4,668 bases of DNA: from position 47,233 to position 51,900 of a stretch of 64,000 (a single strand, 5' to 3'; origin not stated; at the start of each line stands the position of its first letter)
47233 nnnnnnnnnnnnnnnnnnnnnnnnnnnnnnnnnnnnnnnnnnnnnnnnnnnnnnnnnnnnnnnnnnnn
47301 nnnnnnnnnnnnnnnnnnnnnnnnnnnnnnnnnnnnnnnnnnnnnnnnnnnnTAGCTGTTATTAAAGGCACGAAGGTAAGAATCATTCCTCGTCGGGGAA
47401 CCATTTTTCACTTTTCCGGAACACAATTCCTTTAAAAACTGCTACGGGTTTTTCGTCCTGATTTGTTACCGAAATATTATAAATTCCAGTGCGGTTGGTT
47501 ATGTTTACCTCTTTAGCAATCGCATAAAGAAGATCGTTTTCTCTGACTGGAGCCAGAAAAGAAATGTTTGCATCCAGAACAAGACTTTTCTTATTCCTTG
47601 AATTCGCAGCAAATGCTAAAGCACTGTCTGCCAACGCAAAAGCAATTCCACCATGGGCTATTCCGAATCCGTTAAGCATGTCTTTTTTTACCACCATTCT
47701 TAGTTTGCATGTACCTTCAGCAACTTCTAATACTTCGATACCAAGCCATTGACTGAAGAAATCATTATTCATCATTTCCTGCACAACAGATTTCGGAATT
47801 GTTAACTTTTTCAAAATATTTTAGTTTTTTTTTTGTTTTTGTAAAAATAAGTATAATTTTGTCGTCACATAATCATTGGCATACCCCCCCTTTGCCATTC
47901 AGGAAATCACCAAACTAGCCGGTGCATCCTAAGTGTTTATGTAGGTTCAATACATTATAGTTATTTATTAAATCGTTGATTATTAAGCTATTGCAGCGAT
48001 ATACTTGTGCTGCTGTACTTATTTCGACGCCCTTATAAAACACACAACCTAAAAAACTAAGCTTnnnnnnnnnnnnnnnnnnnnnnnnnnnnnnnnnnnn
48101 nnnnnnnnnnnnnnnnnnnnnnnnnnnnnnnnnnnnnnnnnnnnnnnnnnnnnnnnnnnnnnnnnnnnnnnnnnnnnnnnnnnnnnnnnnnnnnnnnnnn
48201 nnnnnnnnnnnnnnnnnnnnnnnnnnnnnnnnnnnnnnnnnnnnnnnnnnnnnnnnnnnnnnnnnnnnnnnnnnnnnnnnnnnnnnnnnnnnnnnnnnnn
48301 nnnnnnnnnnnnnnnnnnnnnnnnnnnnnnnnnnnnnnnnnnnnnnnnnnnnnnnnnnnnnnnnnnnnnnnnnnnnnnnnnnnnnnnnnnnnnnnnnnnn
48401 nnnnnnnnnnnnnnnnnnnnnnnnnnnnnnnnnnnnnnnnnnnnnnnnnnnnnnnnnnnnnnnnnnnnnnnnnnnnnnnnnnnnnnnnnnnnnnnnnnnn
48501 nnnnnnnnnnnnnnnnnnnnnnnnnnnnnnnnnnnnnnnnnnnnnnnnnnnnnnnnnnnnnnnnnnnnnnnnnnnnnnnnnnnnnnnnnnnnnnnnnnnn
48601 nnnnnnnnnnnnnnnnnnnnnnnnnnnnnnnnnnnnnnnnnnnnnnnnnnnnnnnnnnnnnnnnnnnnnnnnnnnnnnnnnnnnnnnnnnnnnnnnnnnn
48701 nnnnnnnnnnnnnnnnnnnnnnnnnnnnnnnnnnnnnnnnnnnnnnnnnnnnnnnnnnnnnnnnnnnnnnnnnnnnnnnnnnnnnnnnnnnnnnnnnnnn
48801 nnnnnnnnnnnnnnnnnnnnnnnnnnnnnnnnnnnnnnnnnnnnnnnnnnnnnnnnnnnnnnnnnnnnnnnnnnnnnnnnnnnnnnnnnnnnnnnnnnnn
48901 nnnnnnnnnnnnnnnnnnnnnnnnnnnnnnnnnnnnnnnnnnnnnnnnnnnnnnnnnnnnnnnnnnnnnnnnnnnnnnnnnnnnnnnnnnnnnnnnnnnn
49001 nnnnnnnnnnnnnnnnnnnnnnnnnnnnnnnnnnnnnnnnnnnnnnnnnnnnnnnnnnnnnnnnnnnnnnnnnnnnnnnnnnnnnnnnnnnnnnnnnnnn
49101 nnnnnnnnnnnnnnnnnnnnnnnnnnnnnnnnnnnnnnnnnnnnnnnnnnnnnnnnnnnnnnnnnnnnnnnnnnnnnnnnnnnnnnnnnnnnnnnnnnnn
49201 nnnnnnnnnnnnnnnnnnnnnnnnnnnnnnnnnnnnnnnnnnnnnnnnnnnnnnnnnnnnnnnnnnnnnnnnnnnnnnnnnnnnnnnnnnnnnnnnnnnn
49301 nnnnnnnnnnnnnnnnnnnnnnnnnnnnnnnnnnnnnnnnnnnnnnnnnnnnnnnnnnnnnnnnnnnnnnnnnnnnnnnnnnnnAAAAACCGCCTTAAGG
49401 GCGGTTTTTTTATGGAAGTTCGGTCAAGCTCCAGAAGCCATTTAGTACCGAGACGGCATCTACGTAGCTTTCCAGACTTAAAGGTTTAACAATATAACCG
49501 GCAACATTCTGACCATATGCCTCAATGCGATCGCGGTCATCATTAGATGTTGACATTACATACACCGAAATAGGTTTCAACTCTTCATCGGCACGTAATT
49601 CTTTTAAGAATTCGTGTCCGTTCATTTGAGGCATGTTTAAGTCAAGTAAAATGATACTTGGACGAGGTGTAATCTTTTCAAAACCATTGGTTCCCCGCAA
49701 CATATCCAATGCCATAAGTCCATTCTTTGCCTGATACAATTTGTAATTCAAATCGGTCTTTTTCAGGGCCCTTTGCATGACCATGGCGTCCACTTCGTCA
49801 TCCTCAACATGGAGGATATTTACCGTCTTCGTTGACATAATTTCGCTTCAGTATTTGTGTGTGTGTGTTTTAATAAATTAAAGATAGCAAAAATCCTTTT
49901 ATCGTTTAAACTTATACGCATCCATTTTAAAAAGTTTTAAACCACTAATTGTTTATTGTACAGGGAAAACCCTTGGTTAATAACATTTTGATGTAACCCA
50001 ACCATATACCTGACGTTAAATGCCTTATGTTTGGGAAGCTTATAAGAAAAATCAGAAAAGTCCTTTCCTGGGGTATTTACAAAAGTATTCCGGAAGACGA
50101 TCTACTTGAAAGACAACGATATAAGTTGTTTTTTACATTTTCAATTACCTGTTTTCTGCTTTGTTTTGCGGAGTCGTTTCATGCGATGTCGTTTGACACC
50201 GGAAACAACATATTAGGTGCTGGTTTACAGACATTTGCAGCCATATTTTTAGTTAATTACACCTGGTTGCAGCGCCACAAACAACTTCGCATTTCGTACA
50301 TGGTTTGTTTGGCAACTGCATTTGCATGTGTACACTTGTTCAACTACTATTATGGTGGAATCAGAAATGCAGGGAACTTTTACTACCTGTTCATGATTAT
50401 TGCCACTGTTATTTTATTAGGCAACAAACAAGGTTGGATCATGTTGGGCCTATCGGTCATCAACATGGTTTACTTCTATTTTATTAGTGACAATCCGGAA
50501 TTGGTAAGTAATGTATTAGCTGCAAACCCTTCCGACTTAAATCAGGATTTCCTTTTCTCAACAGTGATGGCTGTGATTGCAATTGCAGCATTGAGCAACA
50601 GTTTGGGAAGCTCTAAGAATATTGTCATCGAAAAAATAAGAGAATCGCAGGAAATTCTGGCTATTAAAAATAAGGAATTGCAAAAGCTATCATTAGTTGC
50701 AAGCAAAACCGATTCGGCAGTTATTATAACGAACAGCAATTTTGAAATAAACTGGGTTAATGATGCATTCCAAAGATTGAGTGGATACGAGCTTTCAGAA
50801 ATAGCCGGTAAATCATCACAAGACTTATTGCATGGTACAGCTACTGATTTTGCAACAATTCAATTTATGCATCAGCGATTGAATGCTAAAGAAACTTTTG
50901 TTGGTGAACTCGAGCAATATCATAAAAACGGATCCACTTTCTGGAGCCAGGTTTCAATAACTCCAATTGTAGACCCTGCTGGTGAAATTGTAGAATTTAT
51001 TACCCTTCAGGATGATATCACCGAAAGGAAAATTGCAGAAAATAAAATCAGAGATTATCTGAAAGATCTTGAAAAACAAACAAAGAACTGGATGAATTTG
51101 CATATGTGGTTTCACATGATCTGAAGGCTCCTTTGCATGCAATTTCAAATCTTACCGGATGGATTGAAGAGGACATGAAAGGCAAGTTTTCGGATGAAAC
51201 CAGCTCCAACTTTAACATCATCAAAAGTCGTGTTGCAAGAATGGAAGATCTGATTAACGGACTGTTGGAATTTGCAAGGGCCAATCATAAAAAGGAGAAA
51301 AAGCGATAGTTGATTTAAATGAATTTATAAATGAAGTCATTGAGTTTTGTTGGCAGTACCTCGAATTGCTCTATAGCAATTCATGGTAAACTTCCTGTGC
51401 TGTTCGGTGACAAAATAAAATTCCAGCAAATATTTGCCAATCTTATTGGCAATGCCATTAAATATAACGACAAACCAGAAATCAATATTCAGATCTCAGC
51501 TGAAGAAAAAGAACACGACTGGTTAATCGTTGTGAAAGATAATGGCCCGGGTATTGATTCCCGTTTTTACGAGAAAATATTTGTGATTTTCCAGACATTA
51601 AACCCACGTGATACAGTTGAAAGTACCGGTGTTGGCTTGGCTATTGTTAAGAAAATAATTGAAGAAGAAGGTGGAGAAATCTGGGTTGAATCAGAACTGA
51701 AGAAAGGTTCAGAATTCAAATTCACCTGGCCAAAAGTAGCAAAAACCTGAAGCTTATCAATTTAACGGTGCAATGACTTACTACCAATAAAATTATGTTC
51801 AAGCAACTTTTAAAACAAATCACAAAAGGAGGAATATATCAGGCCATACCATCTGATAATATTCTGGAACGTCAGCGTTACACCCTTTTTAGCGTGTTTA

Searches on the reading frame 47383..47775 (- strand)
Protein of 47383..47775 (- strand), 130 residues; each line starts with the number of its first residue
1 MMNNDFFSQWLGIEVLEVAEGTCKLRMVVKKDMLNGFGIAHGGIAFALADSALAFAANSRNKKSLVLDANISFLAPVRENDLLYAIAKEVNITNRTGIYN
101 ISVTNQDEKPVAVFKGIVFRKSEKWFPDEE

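Call 67: search_protein_families(library=pfam, proteins=[window:47383-47775:-], max_evalue=0.01)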
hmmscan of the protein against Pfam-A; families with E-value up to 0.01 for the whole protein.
window:47383-47775:- (130 aa): 4 families
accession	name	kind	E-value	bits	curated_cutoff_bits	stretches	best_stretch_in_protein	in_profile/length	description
PF03061.28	4HBT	-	5.3e-13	49.5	20.6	1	37-110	1-77/79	Thioesterase superfamily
PF01575.25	MaoC_dehydratas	-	0.0039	17.2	27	1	39-105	52-117/123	MaoC like domain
PF14539.12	DUF4442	-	0.0046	17.6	25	1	12-114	20-124/132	Domain of unknown function (DUF4442)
PF13622.12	4HBT_3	-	0.0077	16.9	24.3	1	37-110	8-74/83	Acyl-CoA thioesterase N-terminal domain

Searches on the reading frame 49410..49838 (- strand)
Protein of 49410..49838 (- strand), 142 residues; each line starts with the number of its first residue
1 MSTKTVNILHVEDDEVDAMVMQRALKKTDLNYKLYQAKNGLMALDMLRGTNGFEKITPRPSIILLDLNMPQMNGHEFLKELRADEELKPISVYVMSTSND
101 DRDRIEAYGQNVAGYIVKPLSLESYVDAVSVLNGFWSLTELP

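Call 67: search_protein_families(library=pfam, proteins=[window:49410-49838:-], max_evalue=0.01)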
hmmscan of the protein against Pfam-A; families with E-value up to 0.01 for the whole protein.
window:49410-49838:- (142 aa): 1 family
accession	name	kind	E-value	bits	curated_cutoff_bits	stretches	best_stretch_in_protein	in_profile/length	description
PF00072.30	Response_reg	-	2.9e-18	66.5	30.2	1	8-129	1-110/111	Response regulator receiver domain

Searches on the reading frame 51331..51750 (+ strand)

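Call 67: search_protein_families(library=pfam, proteins=[window:51331-51750:+], max_evalue=0.01)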
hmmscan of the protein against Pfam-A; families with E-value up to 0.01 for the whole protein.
window:51331-51750:+ (139 aa): 3 families
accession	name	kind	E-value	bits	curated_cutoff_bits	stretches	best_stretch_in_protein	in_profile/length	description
PF02518.31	HATPase_c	-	1.7e-25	90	26.4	1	26-135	1-109/111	Histidine kinase-, DNA gyrase B-, and HSP90-like ATPase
PF14501.12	HATPase_c_5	-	6.3e-05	23.3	22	1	30-122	5-91/102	GHKL domain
PF13589.12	HATPase_c_3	-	0.0056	17.2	25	1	31-84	3-54/137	Histidine kinase-, DNA gyrase B-, and HSP90-like ATPase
